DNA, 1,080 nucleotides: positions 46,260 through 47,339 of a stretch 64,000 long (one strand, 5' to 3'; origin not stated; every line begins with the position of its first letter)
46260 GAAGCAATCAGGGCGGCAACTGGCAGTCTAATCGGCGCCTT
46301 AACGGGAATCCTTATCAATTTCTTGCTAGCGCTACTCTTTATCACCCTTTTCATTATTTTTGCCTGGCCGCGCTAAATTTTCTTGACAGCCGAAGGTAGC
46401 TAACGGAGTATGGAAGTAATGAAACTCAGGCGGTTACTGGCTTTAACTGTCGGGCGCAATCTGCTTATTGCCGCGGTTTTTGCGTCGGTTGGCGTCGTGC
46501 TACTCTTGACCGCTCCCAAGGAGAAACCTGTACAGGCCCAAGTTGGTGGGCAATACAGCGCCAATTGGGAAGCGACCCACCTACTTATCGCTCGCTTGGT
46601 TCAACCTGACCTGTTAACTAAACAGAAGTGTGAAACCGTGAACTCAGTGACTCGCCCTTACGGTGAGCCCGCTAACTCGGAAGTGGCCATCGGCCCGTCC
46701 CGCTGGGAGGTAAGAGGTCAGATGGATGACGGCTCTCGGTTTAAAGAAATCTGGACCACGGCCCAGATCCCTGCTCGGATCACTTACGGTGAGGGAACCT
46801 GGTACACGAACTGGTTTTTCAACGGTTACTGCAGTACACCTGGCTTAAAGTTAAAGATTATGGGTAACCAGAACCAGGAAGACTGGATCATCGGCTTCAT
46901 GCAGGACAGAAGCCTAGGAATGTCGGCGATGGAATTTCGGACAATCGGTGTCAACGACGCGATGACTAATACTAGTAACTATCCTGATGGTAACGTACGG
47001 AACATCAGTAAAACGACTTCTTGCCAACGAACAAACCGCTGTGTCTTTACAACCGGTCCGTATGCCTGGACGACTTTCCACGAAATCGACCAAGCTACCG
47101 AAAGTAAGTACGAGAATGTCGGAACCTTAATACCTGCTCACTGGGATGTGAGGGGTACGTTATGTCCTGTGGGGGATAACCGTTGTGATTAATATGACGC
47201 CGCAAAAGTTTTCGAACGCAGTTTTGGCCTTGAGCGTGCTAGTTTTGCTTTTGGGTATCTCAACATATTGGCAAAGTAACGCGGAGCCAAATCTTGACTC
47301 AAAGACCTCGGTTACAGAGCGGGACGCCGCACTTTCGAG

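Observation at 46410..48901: Tandem triplication of a secreted six-cysteine protein family next to a type-IV prepilin-like gene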

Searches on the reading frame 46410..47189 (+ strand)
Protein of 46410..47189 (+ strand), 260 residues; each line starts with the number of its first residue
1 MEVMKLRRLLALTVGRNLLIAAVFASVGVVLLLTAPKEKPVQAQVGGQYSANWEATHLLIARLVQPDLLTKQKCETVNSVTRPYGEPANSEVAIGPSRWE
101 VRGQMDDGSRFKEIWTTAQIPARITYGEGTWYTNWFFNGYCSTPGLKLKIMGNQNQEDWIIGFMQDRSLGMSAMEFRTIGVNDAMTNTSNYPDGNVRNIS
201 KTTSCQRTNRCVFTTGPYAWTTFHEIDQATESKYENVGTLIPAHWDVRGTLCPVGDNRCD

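Call 4: search_protein_families(library=pfam, proteins=[window:46410-47189:+], max_evalue=0.1)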
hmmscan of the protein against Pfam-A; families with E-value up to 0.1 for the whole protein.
window:46410-47189:+ (260 aa): 0 families

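Call 6: search_solved_structures(query=A1, max_evalue=10)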
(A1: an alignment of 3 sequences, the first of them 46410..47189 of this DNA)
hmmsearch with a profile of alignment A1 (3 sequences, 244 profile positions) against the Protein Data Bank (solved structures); distinct sequences matched with E-value up to 10: 0.

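Call 7: search_protein_families(library=ncbifam, proteins=[window:46410-47189:+], max_evalue=1)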
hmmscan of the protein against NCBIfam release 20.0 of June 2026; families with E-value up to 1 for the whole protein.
window:46410-47189:+ (260 aa): 0 families

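Call 20: predict_structure(alignment_id=A2)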
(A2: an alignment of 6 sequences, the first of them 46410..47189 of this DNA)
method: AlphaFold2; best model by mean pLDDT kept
length: 260 residues; sequences in the alignment: 6
mean_pLDDT: 45.6   pTM: 0.40
mean pLDDT of the five models: 45.6, 41.9, 41.2, 39.3, 36.1
residues with pLDDT >= 90: 0; 70-90: 0; 50-70: 105; < 50: 155
segments of 3 or more residues with pLDDT < 50: 24-41, 67-89, 115-158, 166-170, 186-247
pLDDT, mean of each block of 10 residues (from residue 1): 53 54 43 35 54 60 52 36 42 55 61 51 33 29 41 49 49 59 51 34 34 36 31 34 47 64
secondary structure, 60 per line:
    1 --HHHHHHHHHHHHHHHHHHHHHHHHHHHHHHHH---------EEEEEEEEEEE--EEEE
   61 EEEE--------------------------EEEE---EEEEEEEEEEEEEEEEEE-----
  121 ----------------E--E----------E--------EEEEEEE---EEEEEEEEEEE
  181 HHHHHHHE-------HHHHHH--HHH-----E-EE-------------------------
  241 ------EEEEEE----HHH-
elements in order: H3-34 E44-54 E57-64 E91-94 E98-115 E160-166 E170-180 H181-187 H196-201 E247-252
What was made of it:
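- Tried and rejected: The first AlphaFold run used only 6 sequences and gave an unusable model, pLDDT 45.6 (call 20).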

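Call 29: search_protein_families(library=phrogs, proteins=[window:46419-47189:+], max_evalue=1)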
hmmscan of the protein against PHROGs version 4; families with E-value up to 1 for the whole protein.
window:46419-47189:+ (257 aa): 0 families

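Call 30: search_protein_families(library=padloc, proteins=[window:46419-47189:+], max_evalue=1)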
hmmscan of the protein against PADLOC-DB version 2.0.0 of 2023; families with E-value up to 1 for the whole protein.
window:46419-47189:+ (257 aa): 0 families

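Call 31: find_related_loci(query=A3, collection=genome_contigs, flank=10000)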
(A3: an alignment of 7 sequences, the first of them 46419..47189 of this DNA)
Query A3 (257 aa) in genome_contigs; peptide patterns used: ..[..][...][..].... (x = any residue, [..] = any of these).
17 stretches matched a pattern; 1 encode a relative of the query (tblastn E <= 1e-3); 1 distinct loci.
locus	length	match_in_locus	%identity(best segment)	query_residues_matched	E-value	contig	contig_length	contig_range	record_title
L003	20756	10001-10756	47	7-257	3e-75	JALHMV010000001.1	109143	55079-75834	MAG: Patescibacteria group bacterium isolate Bin_44_4_sub c_000000001156, whole genome shotgun sequence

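Call 32: find_related_loci(query=A3, collection=metagenome_contigs, flank=10000)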
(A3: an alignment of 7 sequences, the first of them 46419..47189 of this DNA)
Query A3 (257 aa) in metagenome_contigs; peptide patterns used: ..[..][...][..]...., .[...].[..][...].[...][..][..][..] (x = any residue, [..] = any of these).
157 stretches matched a pattern; 1 encode a relative of the query (tblastn E <= 1e-3); 1 distinct loci.
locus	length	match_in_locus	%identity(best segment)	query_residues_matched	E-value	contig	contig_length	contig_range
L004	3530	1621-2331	41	11-257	1e-57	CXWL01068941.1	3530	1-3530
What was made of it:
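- Tried and rejected: Pattern scans of genome and metagenome contigs found only the two relatives already known (calls 31, 32).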

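Call 33: search_protein_representatives(alignment_id=A2)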
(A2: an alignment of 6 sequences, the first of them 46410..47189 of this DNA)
Query: 6 sequences, 235 profile positions. Proteins with E-value up to 0.001 (for the whole library): 76; up to 1e-10: 26; up to 1e-30: 4. The best 76 are listed.
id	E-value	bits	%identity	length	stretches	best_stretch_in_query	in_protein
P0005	8.9e-82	290.1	-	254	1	4-235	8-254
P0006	7.1e-74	264.3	-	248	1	4-235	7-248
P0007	3.4e-57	209.7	-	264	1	7-235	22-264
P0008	2.8e-54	200.1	-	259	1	7-235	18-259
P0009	7.6e-30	120.1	-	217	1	8-235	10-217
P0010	1.9e-26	109.0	-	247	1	5-232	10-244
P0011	3.7e-23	98.3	-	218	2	73-229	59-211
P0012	8.1e-21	90.6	-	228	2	75-229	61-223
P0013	1.1e-18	83.6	-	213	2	73-234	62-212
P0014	1.6e-18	83.1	-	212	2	74-229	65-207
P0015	2.5e-17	79.2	-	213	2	76-229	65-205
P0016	5.5e-16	74.8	-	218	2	66-229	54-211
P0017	6.0e-16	74.7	-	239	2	4-103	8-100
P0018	6.4e-15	71.3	-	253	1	6-232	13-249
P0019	7.1e-15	71.1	-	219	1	7-234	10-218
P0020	1.3e-14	70.3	-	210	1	32-227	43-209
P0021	2.7e-14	69.2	-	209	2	73-229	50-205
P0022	1.5e-13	66.9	-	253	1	10-234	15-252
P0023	2.8e-13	65.9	-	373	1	10-229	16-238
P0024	1.0e-12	64.1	-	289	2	70-231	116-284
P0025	2.1e-12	63.0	-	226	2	72-229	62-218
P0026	3.2e-12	62.4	-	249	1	8-230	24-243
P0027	5.2e-12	61.8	-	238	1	9-226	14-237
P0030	7.9e-11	57.9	-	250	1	23-229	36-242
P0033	7.9e-10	54.6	-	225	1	10-227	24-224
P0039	6.8e-09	51.6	-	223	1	15-226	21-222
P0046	3.8e-08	49.1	-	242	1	8-235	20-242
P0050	5.0e-08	48.7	-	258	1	21-234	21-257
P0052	8.4e-08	48.0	-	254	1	20-235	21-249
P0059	2.5e-07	46.5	-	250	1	10-229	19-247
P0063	4.9e-07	45.5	-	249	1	5-229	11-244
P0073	3.7e-05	39.4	-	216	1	71-226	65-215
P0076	7.3e-05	38.4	-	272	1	41-231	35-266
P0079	2.6e-04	36.6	-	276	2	9-90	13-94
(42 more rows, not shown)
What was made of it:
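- The family is rare: 76 clusters at E<=1e-3 among 1.84 billion representatives (call 33).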

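Call 42: find_encoding_contigs(protein=P0073, flank=8000, max_places=3)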
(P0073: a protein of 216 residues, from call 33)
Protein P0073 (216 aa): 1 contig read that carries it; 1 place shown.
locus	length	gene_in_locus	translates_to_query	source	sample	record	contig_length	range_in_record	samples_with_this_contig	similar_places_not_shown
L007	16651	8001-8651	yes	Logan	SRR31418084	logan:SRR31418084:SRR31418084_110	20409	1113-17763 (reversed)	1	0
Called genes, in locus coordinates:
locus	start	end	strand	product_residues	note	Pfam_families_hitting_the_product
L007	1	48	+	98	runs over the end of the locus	-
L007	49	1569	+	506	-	-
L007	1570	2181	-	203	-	PF07963:N_methyl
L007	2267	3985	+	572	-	PF13231:PMT_2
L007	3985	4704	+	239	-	PF00535:Glycos_transf_2, PF10111:Glyco_tranf_2_2, PF13641:Glyco_tranf_2_3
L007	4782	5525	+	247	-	PF00551:Formyl_trans_N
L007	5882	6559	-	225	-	-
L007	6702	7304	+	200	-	-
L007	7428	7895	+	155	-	-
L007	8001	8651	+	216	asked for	-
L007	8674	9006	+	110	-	-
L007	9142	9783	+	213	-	-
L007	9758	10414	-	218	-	-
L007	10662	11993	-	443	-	PF04055:Radical_SAM, PF13353:Fer4_12 (weak)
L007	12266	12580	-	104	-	-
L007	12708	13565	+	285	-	PF01522:Polysacc_deac_1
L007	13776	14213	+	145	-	PF00160:Pro_isomerase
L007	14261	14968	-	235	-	PF12844:HTH_19, PF13560:HTH_31, PF01381:HTH_3, PF13443:HTH_26 (weak), PF00011:HSP20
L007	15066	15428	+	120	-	PF02675:AdoMet_dc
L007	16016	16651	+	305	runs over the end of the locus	PF00215:OMPdecase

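Call 43: find_encoding_contigs(protein=P0023, flank=8000, max_places=3)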
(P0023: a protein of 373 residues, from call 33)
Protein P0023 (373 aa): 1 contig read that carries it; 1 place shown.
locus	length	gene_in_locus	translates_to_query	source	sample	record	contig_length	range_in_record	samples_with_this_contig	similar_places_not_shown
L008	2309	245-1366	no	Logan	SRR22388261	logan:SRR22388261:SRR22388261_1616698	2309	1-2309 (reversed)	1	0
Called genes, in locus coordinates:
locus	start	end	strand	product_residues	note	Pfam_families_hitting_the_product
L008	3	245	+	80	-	?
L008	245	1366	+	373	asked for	-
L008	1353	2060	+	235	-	-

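Call 51: search_protein_families(library=pfam, proteins=[L007:8674-9003:+, L008:989-1312:+, L007:7428-7892:+, L007:49-1566:+, L007:1570-2181:-], max_evalue=0.1)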
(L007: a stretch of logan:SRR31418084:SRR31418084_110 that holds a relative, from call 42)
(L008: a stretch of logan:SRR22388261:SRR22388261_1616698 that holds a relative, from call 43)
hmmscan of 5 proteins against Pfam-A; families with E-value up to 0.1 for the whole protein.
L007:8674-9003:+ (110 aa): 0 families

L008:989-1312:+ (108 aa): 1 family
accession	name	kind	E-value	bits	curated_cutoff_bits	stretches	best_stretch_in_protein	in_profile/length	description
PF07811.17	TadE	-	0.084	13.5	22.9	0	22-47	10-36/43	TadE-like protein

L007:7428-7892:+ (155 aa): 0 families

L007:49-1566:+ (506 aa): 4 families
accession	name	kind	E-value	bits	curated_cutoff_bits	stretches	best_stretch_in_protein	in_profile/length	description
PF13641.12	Glyco_tranf_2_3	-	0.0002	21.9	27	1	93-214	5-107/230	Glycosyltransferase like family 2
PF13632.12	Glyco_trans_2_3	-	0.0015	18.8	27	1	196-429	1-192/198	Glycosyl transferase family group 2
PF03142.21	Chitin_synth_2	-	0.0028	16.8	27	1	81-126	17-62/527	Chitin synthase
PF00535.33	Glycos_transf_2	-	0.0076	16.6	23.3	1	93-139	2-48/168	Glycosyl transferase family 2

L007:1570-2181:- (203 aa): 3 families
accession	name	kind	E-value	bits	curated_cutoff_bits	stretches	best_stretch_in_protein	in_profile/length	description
PF07963.17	N_methyl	-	2.4e-08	33.7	21.2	1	3-24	4-25/27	Prokaryotic N-terminal methylation motif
PF16732.10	ComP_DUS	-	0.00021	22.5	27.3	1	29-112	3-80/87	Type IV minor pilin ComP, DNA uptake sequence receptor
PF08334.16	T2SSG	-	0.0019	18.7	21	1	34-109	7-69/108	Type II secretion system (T2SS), protein G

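Call 60: list_cluster_members(proteins=[P0006, P0007, P0008, P0009, P0010, P0011, P0012, P0013, P0018, P0024])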
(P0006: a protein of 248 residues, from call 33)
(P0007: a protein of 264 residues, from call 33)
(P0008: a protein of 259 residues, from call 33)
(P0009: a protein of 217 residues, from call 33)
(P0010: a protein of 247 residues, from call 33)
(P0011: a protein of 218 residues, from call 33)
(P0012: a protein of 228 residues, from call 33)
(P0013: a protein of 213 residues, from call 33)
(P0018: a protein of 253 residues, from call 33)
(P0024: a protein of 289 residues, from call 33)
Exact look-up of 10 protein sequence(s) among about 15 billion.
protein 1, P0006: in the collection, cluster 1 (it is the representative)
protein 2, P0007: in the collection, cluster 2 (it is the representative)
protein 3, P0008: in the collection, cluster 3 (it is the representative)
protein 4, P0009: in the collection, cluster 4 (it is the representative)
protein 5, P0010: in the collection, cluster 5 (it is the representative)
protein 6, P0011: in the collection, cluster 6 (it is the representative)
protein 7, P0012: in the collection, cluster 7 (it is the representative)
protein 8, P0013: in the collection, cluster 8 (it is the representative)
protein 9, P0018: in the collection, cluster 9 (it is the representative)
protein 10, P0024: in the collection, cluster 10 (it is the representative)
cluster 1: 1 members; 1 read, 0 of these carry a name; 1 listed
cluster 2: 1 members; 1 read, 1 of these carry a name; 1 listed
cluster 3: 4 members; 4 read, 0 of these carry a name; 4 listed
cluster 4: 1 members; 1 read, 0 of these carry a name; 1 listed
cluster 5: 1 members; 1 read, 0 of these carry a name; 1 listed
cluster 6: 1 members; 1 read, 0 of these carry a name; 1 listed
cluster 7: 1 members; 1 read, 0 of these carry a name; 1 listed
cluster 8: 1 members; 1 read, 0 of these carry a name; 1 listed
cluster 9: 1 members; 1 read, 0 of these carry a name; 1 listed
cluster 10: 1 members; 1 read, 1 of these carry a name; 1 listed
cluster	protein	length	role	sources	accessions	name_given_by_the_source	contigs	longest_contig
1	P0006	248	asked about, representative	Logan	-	-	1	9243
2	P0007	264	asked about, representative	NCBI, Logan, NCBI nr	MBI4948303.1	hypothetical protein HY844_01975 [Candidatus Berkelbacteria bacterium] | hypothetical protein [Candidatus Berkelbacteria bacterium]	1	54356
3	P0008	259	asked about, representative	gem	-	-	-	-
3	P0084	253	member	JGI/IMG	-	-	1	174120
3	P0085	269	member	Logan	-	-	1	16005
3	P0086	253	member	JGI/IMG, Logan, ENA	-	-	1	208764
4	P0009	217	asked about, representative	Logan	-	-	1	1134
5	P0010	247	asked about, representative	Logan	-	-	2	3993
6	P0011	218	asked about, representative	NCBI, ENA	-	-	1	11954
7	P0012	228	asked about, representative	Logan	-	-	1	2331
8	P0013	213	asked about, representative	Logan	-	-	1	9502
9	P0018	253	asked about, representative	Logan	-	-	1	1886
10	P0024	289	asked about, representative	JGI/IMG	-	hypothetical protein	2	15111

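Call 62: find_encoding_contigs(protein=P0007, flank=8000, max_places=2)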
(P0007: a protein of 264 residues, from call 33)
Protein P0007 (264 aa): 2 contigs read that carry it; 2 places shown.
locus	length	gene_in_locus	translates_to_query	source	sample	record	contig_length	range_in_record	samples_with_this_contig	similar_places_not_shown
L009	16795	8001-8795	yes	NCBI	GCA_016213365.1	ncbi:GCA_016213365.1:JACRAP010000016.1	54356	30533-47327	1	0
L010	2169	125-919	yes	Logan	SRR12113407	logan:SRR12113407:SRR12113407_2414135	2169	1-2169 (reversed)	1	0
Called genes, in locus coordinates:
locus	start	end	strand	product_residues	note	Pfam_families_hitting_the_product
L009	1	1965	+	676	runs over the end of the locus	-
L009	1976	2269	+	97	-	-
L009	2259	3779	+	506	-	-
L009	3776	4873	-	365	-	PF00535:Glycos_transf_2, PF10111:Glyco_tranf_2_2, PF13641:Glyco_tranf_2_3 (weak), PF04138:GtrA_DPMS_TM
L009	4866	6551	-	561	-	PF13231:PMT_2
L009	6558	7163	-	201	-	-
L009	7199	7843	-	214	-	-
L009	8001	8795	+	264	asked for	-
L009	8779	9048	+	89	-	-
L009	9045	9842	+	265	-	-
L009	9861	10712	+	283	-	PF01522:Polysacc_deac_1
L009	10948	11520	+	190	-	PF00160:Pro_isomerase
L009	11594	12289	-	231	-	PF01381:HTH_3, PF12844:HTH_19 (weak), PF13443:HTH_26 (weak), PF13560:HTH_31, PF00011:HSP20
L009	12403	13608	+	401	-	-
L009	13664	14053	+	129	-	-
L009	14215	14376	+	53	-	-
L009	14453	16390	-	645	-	PF17957:Big_7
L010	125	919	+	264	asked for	-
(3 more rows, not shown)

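Call 63: find_encoding_contigs(protein=P0086, flank=8000, max_places=2)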
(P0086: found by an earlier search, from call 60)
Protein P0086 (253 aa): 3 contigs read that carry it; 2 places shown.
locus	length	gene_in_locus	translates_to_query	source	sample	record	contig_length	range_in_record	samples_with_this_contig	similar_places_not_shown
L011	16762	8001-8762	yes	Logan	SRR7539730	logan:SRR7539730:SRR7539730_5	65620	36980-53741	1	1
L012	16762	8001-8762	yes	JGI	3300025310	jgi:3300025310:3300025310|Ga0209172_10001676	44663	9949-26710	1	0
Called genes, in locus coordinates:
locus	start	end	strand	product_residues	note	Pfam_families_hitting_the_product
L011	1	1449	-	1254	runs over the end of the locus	PF04997:RNA_pol_Rpb1_1, PF00623:RNA_pol_Rpb1_2, PF04983:RNA_pol_Rpb1_3, PF05000:RNA_pol_Rpb1_4, PF04998:RNA_pol_Rpb1_5, PF01333:Apocytochr_F_C (faint)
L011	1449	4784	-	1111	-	PF04563:RNA_pol_Rpb2_1, PF04561:RNA_pol_Rpb2_2, PF04565:RNA_pol_Rpb2_3, PF10385:RNA_pol_Rpb2_45, PF00562:RNA_pol_Rpb2_6, PF04560:RNA_pol_Rpb2_7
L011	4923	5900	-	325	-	PF01018:GTP1_OBG, PF00350:Dynamin_N (faint), PF01926:MMR_HSR1, PF02421:FeoB_N, PF09439:SRPRB (weak)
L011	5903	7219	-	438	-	-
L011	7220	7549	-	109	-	-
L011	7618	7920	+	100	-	-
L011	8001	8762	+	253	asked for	-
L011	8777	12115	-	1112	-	PF13519:VWA_2 (faint)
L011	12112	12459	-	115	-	-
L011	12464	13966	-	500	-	PF07949:YbbR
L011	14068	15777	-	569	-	PF04760:IF2_N, PF00009:GTP_EFTU, PF01926:MMR_HSR1, PF08477:Roc (weak), PF22042:EF-G_D2, PF11987:IF-2, PF14578:GTP_EFTU_D4 (weak)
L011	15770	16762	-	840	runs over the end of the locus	PF00521:DNA_topoisoIV, PF03989:DNA_gyraseA_C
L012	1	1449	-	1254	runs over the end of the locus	PF04997:RNA_pol_Rpb1_1, PF00623:RNA_pol_Rpb1_2, PF04983:RNA_pol_Rpb1_3, PF05000:RNA_pol_Rpb1_4, PF04998:RNA_pol_Rpb1_5, PF01333:Apocytochr_F_C (faint)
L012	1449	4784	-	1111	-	PF04563:RNA_pol_Rpb2_1, PF04561:RNA_pol_Rpb2_2, PF04565:RNA_pol_Rpb2_3, PF10385:RNA_pol_Rpb2_45, PF00562:RNA_pol_Rpb2_6, PF04560:RNA_pol_Rpb2_7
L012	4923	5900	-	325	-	PF01018:GTP1_OBG, PF00350:Dynamin_N (faint), PF01926:MMR_HSR1, PF02421:FeoB_N, PF09439:SRPRB (weak)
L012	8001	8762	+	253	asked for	-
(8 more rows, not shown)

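Call 64: find_encoding_contigs(protein=P0011, flank=8000, max_places=2)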
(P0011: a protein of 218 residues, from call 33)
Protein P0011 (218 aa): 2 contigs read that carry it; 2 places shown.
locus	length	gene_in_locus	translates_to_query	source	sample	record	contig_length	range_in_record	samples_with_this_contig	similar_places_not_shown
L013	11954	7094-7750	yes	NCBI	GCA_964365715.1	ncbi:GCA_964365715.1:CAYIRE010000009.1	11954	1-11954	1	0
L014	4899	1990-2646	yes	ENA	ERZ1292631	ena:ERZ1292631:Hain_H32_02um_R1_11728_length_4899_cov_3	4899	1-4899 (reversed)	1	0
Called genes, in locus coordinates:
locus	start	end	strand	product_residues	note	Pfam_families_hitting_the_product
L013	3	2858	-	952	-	?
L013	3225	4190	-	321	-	PF01018:GTP1_OBG, PF00350:Dynamin_N (faint), PF01926:MMR_HSR1, PF02421:FeoB_N, PF16897:MMR_HSR1_Xtn (faint)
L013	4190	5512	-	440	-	-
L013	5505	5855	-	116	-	-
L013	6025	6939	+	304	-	PF00930:DPPIV_N (faint), PF26549:Tricorn_N (weak), PF25174:Beta-prop_THOC3 (faint), PF07676:PD40 (faint), PF26550:Tricorn_2nd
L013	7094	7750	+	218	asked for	-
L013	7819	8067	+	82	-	-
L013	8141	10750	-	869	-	-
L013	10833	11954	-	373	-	?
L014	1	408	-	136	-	?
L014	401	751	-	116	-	-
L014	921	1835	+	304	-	PF00930:DPPIV_N (faint), PF26549:Tricorn_N (weak), PF25174:Beta-prop_THOC3 (faint), PF07676:PD40 (faint), PF26550:Tricorn_2nd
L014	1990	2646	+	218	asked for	-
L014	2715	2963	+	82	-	-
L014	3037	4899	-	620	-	?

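Call 80: list_cluster_members(proteins=[P0014, P0015, P0016, P0019, P0020, P0021, P0022, P0025, P0026, P0027])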
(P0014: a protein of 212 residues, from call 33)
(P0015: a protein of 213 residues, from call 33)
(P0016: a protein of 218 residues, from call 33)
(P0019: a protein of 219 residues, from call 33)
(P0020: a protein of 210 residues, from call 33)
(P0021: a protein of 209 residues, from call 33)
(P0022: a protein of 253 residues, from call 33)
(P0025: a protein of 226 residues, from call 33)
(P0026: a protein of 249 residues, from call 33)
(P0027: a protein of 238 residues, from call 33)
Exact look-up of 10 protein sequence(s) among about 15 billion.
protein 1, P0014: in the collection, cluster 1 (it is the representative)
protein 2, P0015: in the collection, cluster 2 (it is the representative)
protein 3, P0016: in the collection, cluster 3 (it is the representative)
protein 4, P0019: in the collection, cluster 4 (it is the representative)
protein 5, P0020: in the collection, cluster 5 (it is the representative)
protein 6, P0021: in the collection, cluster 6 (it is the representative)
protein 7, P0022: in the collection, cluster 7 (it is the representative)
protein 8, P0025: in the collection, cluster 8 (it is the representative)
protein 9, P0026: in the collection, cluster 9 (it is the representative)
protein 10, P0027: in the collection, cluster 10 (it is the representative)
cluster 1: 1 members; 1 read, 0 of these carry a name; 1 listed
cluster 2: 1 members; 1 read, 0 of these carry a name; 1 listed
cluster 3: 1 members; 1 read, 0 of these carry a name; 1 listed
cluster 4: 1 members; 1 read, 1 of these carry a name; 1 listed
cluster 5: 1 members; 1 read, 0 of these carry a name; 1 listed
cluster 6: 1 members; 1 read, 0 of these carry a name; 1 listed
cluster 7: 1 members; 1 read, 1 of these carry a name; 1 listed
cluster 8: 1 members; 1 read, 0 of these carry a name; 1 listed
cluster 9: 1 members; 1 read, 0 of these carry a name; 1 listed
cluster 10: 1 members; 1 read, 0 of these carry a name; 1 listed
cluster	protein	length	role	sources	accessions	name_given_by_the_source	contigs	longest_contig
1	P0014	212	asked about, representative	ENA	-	-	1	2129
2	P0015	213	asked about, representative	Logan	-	-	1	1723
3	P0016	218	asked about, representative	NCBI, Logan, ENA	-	-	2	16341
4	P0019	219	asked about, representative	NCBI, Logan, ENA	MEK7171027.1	MAG: hypothetical protein AAB774_01845 [Patescibacteria group bacterium]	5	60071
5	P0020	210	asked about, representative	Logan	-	-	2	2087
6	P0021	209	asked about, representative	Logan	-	-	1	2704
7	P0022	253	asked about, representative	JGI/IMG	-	hypothetical protein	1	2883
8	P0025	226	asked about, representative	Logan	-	-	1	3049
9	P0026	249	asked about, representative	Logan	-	-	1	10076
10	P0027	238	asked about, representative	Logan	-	-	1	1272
